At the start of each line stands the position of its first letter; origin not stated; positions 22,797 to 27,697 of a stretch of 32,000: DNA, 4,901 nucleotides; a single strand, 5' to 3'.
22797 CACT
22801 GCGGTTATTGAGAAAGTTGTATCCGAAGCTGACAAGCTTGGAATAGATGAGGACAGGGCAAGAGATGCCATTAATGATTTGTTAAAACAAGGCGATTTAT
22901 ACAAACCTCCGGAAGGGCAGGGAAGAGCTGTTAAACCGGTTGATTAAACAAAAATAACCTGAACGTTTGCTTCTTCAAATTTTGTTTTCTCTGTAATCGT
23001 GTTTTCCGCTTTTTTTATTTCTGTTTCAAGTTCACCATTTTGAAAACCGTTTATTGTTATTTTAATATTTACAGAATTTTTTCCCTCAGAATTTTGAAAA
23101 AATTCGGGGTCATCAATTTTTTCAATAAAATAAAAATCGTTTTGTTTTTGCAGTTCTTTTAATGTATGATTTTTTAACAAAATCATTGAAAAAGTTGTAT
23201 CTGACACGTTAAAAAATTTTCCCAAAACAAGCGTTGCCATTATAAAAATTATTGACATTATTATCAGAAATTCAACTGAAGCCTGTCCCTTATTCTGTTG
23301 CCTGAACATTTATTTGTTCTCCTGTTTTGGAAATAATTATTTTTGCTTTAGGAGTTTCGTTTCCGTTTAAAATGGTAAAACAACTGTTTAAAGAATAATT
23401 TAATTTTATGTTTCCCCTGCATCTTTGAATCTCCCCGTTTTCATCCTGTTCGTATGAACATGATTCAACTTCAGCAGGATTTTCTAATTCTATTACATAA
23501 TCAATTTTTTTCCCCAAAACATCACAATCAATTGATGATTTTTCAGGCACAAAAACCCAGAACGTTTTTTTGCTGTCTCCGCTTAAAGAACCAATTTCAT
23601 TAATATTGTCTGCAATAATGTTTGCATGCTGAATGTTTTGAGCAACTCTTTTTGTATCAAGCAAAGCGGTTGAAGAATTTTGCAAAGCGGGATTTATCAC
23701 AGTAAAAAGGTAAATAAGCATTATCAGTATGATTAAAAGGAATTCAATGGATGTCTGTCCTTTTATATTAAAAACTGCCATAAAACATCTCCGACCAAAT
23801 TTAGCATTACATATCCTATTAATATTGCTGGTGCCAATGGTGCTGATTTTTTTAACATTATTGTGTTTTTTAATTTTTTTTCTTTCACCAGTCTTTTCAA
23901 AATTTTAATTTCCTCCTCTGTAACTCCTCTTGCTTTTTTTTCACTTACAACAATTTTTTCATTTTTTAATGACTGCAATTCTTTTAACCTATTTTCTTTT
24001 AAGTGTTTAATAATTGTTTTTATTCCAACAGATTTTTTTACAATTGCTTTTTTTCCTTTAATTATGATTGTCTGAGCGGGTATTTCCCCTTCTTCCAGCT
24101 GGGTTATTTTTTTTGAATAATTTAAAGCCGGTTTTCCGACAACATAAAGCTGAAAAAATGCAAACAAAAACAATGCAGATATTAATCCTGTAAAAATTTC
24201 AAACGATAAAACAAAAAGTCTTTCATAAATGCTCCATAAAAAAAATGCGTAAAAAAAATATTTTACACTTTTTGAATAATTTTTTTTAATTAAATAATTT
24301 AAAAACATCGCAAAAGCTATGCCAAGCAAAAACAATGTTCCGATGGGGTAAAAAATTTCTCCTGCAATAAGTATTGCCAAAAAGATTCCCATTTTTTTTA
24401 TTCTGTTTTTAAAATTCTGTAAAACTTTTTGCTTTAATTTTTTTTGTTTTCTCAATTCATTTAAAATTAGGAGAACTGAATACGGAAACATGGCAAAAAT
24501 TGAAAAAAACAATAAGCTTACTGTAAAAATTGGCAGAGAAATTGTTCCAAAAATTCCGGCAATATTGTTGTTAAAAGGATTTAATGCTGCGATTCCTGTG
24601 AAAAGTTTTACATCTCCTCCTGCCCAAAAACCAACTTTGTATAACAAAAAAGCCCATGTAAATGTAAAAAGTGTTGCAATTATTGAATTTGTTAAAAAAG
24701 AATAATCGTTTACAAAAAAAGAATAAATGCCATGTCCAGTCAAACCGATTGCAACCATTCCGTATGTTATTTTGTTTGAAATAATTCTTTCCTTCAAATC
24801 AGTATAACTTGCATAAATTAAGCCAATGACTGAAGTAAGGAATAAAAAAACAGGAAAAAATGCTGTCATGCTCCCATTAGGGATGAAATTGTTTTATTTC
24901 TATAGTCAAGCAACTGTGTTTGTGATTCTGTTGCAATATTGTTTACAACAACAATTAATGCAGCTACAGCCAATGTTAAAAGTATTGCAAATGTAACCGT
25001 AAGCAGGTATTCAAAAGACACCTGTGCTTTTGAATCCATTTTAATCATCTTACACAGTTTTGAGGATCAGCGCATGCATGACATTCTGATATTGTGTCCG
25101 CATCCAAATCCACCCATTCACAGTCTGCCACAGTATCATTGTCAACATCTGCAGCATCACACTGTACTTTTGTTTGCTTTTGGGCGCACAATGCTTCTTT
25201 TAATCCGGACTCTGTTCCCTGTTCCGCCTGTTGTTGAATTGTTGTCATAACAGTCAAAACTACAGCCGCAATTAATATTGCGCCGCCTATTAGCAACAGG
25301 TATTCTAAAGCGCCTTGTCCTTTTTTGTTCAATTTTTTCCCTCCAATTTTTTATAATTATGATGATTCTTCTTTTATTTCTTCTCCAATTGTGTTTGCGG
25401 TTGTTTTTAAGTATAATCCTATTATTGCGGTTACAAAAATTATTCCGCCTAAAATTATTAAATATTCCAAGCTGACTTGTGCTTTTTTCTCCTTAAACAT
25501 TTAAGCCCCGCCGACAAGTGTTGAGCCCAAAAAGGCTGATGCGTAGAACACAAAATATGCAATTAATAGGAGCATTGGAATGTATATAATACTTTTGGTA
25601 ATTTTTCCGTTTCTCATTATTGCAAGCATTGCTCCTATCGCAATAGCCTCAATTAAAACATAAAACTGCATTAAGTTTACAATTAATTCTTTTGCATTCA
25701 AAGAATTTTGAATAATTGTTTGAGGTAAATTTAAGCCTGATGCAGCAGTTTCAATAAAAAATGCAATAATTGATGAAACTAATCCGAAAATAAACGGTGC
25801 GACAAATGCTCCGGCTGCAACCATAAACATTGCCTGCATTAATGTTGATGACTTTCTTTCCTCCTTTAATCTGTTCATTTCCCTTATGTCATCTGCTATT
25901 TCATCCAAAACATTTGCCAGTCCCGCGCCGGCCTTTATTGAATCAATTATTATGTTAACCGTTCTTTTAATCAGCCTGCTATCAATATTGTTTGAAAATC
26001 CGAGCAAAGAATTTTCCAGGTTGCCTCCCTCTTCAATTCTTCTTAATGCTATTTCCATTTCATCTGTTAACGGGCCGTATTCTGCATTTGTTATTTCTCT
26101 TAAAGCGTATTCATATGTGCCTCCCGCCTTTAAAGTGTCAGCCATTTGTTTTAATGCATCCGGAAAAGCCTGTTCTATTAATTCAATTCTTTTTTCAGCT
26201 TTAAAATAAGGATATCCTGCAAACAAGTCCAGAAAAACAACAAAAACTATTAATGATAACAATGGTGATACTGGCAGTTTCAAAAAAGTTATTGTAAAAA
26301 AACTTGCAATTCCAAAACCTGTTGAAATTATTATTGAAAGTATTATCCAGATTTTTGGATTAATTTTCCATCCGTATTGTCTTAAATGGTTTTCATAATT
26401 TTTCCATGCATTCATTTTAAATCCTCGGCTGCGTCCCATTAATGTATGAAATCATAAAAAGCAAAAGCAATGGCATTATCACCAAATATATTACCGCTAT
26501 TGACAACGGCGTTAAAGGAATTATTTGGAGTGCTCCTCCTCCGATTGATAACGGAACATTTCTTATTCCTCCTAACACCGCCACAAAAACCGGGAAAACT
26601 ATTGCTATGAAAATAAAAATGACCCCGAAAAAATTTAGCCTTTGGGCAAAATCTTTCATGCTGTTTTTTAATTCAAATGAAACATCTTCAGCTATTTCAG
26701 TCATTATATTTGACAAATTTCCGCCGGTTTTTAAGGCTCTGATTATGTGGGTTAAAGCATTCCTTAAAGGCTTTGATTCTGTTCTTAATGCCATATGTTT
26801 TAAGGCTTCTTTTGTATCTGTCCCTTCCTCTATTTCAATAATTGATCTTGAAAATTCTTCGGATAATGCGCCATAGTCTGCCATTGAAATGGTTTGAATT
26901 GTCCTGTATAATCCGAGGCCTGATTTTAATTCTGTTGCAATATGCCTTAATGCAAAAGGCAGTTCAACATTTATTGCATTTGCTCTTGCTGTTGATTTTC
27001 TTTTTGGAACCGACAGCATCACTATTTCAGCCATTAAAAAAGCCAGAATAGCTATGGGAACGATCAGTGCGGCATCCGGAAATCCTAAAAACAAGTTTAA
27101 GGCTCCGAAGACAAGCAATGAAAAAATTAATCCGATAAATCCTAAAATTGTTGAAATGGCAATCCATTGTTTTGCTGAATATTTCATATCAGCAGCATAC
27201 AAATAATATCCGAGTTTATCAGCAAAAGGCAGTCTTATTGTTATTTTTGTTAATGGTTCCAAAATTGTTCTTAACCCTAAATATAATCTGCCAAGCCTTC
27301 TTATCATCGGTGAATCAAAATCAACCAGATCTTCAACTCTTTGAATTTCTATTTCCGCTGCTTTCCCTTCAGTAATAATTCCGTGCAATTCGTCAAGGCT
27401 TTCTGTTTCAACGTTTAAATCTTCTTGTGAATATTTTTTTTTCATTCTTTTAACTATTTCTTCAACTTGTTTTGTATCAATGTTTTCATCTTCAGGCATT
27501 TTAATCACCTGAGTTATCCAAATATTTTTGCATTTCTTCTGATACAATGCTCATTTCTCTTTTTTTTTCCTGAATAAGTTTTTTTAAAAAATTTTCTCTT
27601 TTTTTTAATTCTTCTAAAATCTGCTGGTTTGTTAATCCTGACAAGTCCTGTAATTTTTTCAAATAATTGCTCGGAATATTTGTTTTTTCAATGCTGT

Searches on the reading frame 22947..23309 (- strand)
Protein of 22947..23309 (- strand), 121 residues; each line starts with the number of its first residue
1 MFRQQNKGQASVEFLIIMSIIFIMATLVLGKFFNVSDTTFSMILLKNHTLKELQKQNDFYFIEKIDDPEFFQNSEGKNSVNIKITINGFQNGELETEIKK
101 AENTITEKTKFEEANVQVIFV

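Call 58: search_protein_families(library=pfam, proteins=[window:22947-23309:-], max_evalue=0.001)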
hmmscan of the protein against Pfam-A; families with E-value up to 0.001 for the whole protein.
window:22947-23309:- (121 aa): 1 family
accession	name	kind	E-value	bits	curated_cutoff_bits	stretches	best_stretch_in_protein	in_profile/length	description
PF04021.17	Class_IIIsignal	-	0.00066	20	23.7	1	6-28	1-23/27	Class III signal peptide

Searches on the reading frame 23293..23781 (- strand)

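Call 58: search_protein_families(library=pfam, proteins=[window:23293-23781:-], max_evalue=0.001)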
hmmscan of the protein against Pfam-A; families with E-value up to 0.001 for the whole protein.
window:23293-23781:- (163 aa): 1 family
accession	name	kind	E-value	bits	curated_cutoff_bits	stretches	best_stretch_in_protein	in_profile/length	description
PF04021.17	Class_IIIsignal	-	4.2e-05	23.8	23.7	1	7-29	2-24/27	Class III signal peptide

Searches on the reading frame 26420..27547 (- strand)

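Call 58: search_protein_families(library=pfam, proteins=[window:26420-27547:-], max_evalue=0.001)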
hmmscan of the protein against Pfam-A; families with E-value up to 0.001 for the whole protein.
window:26420-27547:- (376 aa): 2 families
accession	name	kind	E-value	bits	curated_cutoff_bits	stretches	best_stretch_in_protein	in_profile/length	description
PF00482.28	T2SSF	-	4.3e-19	69.2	25.2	1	199-325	1-124/125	Type II secretion system (T2SS), protein F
PF20990.2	DUF2207_C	-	0.00026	21.2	33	0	242-365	88-184/247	Predicted membrane protein (DUF2207) C-terminal domain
